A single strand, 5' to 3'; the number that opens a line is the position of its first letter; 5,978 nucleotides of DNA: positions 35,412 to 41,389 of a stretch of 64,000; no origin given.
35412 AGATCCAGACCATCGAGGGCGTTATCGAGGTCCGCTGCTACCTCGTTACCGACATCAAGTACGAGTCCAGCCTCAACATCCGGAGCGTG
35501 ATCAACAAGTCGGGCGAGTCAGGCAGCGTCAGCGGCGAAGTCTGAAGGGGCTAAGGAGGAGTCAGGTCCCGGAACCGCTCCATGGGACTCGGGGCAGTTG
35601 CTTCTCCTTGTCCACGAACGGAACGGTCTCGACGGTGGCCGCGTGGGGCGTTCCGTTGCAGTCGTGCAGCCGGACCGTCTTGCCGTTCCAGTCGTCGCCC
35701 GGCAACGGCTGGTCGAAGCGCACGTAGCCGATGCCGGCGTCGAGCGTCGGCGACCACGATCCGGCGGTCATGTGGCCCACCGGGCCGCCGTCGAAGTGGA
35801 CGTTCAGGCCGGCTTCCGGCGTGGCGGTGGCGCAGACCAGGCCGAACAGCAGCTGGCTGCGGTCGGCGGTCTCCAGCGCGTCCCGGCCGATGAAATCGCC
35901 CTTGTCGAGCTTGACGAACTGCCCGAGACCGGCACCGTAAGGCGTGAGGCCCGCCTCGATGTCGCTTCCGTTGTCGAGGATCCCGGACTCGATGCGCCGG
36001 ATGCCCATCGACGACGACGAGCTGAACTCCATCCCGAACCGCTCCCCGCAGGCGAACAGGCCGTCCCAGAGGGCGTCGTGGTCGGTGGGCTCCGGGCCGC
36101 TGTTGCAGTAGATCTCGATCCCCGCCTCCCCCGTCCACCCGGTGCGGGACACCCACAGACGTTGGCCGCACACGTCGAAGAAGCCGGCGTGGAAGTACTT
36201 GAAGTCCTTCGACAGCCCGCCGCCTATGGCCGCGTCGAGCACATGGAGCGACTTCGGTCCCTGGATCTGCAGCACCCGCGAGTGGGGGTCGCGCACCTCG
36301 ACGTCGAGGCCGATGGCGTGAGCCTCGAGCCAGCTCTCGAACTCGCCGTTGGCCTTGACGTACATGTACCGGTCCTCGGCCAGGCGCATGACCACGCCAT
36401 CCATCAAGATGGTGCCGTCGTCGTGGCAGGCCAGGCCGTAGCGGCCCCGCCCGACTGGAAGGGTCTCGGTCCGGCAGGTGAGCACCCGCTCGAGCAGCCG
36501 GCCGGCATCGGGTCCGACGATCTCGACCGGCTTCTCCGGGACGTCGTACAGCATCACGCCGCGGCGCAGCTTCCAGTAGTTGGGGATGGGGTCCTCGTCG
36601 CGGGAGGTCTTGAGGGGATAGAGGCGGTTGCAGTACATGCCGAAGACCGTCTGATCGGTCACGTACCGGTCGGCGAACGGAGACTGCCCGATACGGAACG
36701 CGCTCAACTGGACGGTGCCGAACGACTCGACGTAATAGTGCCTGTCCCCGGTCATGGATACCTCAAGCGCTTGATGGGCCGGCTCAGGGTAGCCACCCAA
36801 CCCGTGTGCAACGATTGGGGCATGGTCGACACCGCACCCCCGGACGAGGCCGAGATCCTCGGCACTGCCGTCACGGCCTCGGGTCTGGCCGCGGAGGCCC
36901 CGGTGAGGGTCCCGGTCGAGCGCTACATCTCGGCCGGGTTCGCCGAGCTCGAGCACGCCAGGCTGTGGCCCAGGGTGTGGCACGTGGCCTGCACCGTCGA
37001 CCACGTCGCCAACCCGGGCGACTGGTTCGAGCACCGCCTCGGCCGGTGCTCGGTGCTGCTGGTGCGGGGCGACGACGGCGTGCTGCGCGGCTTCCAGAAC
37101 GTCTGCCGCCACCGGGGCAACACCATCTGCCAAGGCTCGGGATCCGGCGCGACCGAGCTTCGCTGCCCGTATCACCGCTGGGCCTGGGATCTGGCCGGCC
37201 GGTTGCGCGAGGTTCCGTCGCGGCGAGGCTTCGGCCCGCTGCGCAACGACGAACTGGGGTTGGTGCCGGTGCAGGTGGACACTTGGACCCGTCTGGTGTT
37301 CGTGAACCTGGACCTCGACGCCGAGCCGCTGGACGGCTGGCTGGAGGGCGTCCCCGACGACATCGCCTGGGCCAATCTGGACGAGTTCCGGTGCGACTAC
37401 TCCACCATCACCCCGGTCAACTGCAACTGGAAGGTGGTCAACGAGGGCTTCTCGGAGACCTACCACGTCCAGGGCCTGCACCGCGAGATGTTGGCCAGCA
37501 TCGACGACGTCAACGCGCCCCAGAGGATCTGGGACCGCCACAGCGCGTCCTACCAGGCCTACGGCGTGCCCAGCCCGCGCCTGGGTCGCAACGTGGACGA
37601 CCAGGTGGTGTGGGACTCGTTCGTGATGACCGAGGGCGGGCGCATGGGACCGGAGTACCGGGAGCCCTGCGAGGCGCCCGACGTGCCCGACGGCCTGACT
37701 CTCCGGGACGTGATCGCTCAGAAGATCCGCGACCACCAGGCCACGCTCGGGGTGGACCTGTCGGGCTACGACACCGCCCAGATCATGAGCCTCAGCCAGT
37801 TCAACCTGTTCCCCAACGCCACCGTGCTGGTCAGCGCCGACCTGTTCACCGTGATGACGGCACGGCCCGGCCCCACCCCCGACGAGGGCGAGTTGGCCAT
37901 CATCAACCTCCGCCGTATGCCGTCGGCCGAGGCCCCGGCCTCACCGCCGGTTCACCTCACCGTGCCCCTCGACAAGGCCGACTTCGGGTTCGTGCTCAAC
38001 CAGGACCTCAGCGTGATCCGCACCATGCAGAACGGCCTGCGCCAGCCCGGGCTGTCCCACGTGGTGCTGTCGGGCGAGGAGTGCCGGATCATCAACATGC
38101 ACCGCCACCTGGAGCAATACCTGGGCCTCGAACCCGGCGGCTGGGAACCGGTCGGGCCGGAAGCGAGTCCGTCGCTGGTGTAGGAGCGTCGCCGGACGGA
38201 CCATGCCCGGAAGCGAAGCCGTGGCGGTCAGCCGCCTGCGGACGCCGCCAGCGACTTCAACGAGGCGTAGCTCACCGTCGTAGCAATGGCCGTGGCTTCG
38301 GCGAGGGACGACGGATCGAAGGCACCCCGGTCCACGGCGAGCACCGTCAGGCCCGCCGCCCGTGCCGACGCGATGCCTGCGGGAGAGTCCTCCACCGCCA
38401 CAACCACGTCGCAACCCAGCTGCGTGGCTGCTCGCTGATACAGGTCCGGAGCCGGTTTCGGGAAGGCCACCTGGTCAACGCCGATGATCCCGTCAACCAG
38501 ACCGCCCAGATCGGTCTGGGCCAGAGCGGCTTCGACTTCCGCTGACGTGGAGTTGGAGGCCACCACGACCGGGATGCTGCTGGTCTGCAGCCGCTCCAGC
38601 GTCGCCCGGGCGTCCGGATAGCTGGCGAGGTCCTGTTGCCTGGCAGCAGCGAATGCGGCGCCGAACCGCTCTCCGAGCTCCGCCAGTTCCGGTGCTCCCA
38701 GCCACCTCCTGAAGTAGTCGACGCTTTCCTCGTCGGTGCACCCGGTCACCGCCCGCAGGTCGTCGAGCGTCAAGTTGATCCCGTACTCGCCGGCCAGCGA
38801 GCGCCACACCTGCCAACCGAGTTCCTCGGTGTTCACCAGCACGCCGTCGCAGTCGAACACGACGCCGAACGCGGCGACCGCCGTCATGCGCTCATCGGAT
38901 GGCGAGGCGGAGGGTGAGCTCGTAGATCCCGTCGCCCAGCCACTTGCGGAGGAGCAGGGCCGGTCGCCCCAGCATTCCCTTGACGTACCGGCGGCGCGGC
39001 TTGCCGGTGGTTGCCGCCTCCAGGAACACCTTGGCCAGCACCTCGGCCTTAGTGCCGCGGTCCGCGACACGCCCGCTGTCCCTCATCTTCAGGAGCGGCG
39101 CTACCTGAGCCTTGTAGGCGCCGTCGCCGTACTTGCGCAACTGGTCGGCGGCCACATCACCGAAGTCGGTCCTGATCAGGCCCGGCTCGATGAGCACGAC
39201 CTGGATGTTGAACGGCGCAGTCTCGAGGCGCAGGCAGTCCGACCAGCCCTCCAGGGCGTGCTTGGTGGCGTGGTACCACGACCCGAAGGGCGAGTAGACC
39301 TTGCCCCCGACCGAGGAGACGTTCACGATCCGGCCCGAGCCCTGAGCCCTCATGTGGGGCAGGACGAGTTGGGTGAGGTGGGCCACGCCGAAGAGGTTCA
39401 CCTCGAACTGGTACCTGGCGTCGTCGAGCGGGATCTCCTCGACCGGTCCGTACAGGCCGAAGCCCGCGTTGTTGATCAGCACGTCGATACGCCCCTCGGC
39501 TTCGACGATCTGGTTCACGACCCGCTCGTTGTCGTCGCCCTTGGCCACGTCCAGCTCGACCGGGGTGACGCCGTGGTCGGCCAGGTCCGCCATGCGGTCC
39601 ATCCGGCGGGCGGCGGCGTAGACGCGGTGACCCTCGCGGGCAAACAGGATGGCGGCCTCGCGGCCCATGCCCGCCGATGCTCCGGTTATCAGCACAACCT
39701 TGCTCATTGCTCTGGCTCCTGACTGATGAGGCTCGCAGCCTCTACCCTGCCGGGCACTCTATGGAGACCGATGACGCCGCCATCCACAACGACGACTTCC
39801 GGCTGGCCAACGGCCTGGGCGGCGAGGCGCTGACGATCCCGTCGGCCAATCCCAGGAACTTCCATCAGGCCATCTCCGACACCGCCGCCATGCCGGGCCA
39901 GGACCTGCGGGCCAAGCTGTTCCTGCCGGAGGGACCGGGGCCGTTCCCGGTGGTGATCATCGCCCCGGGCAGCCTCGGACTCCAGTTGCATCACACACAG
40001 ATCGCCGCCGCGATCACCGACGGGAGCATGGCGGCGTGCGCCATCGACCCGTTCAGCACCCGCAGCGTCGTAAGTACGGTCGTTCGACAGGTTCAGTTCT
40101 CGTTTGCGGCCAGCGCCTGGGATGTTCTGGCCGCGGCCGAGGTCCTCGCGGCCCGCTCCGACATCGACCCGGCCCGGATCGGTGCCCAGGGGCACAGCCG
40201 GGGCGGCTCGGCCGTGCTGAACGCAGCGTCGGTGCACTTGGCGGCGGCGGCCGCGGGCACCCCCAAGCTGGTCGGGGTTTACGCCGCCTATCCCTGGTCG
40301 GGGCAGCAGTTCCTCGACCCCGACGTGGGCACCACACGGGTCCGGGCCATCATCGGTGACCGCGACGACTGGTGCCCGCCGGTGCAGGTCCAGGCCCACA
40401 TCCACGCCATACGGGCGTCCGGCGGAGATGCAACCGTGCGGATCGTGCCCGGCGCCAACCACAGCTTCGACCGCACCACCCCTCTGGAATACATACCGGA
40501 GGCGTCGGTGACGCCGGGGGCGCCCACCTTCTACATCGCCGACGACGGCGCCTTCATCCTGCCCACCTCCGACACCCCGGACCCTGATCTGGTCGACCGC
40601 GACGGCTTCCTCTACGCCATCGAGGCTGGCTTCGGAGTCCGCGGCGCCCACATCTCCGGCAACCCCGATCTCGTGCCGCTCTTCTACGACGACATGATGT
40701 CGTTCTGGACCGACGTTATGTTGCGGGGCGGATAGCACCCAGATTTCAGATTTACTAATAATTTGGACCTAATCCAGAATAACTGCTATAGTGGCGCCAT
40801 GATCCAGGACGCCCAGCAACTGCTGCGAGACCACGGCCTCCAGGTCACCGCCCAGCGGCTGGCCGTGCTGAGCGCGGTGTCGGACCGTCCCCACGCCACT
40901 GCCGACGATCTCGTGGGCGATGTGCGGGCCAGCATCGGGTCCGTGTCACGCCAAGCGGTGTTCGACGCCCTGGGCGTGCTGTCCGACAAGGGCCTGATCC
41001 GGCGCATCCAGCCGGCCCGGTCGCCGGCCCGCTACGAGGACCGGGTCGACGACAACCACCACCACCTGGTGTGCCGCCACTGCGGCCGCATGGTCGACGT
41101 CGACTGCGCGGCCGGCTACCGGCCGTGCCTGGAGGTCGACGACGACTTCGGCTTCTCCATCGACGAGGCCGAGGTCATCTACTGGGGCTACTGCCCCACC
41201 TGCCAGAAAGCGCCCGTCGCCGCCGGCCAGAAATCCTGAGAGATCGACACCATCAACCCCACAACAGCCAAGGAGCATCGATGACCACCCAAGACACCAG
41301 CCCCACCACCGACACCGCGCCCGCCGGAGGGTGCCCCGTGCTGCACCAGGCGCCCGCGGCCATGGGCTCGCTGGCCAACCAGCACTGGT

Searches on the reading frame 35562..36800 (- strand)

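Call 28: search_protein_families(library=pfam, proteins=[window:35562-36800:-], max_evalue=0.00001)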
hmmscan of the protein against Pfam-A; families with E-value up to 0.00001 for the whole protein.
window:35562-36800:- (412 aa): 2 families
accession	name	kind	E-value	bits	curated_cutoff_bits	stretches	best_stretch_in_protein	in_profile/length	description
PF01571.26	GCV_T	-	8.2e-42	143.6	25.6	1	75-294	33-254/255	Aminomethyltransferase folate-binding domain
PF08669.17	GCV_T_C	-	2.3e-07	31.1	25.9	1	318-397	3-80/80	Glycine cleavage T-protein C-terminal barrel domain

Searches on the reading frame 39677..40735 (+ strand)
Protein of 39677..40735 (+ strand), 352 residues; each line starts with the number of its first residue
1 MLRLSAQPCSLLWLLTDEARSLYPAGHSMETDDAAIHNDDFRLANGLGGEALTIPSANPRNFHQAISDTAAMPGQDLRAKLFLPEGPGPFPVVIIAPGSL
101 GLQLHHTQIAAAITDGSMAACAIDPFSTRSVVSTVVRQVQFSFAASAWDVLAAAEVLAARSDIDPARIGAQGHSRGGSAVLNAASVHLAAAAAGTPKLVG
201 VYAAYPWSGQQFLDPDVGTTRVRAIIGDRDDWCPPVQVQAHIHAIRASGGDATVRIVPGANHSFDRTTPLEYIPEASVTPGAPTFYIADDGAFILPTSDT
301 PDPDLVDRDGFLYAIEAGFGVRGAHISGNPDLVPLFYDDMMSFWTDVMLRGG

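Call 28: search_protein_families(library=pfam, proteins=[window:39677-40735:+], max_evalue=0.00001)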
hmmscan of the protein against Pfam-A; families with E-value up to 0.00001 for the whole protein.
window:39677-40735:+ (352 aa): 2 families
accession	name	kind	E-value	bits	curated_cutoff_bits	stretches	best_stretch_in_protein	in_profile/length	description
PF01738.24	DLH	-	1.6e-09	38.1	21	1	78-276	2-201/217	Dienelactone hydrolase family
PF00326.27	Peptidase_S9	-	4.8e-08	33.2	22.6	0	148-184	46-82/213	Prolyl oligopeptidase family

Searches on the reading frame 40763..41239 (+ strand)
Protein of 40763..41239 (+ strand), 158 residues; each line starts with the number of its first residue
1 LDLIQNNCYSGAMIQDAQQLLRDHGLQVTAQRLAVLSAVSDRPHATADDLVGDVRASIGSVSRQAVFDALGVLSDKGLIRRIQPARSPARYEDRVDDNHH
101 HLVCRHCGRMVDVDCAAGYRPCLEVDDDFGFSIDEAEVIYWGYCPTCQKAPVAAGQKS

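Call 28: search_protein_families(library=pfam, proteins=[window:40763-41239:+], max_evalue=0.00001)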
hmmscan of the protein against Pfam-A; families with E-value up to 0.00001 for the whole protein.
window:40763-41239:+ (158 aa): 1 family
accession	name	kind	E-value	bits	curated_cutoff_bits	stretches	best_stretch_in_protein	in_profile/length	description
PF01475.25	FUR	-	1.2e-16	61.3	23.1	1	24-116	2-96/121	Ferric uptake regulator family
